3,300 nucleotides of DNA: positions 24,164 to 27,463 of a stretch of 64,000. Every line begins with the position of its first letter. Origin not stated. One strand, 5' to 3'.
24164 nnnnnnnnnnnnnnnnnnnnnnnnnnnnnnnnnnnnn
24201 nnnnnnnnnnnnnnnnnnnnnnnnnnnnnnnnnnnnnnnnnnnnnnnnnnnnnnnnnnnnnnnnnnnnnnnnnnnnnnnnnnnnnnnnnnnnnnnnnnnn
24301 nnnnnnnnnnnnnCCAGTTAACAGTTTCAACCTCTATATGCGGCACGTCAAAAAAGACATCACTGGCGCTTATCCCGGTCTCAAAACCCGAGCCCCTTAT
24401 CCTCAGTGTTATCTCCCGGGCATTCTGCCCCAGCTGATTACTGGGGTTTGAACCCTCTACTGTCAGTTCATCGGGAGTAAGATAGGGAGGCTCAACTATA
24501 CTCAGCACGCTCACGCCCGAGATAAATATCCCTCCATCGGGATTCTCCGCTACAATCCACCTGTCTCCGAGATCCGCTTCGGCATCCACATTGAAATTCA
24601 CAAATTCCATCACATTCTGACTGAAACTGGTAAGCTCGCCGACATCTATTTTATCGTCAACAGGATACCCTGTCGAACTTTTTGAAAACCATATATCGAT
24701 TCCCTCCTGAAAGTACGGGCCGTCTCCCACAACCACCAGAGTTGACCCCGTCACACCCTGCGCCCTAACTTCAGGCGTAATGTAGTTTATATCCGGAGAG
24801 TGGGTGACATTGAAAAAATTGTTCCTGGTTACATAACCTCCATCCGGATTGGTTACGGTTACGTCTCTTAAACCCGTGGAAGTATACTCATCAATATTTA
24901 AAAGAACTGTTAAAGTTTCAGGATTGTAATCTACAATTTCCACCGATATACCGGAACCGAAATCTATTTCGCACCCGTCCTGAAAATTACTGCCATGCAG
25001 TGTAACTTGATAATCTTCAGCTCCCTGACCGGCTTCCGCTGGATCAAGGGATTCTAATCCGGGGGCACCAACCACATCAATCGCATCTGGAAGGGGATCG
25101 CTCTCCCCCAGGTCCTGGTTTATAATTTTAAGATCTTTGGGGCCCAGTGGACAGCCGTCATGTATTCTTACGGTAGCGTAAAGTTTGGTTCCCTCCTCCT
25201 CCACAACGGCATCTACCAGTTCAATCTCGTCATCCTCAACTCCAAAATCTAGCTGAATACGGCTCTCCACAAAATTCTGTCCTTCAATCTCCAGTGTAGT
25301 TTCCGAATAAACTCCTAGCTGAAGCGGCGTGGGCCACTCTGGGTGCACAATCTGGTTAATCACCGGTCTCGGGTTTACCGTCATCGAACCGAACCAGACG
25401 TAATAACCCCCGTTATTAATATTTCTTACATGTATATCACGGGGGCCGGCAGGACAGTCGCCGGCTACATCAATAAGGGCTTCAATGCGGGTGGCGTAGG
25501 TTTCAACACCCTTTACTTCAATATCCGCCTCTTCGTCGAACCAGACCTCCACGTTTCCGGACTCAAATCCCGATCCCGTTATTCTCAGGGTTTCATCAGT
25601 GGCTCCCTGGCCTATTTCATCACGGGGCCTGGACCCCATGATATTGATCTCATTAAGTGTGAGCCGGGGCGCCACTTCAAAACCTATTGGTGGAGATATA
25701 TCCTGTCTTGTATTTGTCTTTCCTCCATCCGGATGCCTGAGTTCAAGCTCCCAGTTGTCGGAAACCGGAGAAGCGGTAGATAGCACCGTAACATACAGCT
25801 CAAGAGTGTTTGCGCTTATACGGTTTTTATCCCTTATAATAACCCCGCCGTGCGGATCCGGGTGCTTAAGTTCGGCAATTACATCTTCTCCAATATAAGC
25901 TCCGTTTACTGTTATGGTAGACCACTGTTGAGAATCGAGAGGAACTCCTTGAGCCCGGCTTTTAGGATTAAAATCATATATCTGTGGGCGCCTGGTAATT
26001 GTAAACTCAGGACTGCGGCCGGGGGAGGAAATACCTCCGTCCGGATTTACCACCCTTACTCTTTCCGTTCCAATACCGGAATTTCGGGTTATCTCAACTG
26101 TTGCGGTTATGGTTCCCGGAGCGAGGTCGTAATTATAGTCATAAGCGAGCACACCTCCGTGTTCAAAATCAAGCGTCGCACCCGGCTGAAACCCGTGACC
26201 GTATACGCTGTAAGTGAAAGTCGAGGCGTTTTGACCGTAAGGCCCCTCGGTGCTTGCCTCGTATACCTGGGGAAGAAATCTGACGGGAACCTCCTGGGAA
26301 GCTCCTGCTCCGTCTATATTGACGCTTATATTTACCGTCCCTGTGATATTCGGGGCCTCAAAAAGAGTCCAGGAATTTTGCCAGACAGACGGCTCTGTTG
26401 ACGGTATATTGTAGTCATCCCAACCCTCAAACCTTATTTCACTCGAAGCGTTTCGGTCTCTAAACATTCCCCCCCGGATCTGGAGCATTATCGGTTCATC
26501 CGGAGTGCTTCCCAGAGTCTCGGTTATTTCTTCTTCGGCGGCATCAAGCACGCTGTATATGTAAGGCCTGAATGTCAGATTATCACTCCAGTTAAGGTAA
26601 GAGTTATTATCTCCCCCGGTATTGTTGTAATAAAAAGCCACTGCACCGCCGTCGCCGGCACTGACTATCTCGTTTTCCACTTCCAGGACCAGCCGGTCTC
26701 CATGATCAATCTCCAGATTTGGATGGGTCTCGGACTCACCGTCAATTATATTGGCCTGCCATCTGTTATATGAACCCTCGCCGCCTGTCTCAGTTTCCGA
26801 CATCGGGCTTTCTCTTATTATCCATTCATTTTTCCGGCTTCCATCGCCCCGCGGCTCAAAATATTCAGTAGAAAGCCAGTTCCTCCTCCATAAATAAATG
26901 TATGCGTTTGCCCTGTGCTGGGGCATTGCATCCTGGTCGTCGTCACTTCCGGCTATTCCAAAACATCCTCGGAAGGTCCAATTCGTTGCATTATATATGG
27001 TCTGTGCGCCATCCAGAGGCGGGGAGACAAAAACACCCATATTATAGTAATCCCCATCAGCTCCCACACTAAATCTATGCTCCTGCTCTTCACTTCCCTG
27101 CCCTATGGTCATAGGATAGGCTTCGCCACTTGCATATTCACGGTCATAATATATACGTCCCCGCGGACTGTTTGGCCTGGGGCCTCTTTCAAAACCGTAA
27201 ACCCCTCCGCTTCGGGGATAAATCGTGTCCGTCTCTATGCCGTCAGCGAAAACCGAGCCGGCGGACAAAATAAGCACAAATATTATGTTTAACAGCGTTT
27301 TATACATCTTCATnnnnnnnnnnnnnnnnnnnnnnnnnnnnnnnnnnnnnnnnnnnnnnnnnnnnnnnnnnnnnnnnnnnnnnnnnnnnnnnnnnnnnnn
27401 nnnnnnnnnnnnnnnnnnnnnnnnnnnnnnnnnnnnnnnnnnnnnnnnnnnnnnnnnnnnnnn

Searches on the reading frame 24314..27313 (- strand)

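Call 10: search_protein_families(library=pfam, proteins=[window:24314-27313:-], max_evalue=0.001)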
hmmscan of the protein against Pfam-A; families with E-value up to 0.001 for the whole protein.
window:24314-27313:- (1000 aa): 2 families
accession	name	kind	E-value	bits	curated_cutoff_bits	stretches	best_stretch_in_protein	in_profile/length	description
PF09099.16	Qn_am_d_aIII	-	4.8e-07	30.5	22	0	758-820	9-69/82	Quinohemoprotein amine dehydrogenase, alpha subunit domain III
PF01833.30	TIG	-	7e-06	26.4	20.9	0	756-832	6-80/84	IPT/TIG domain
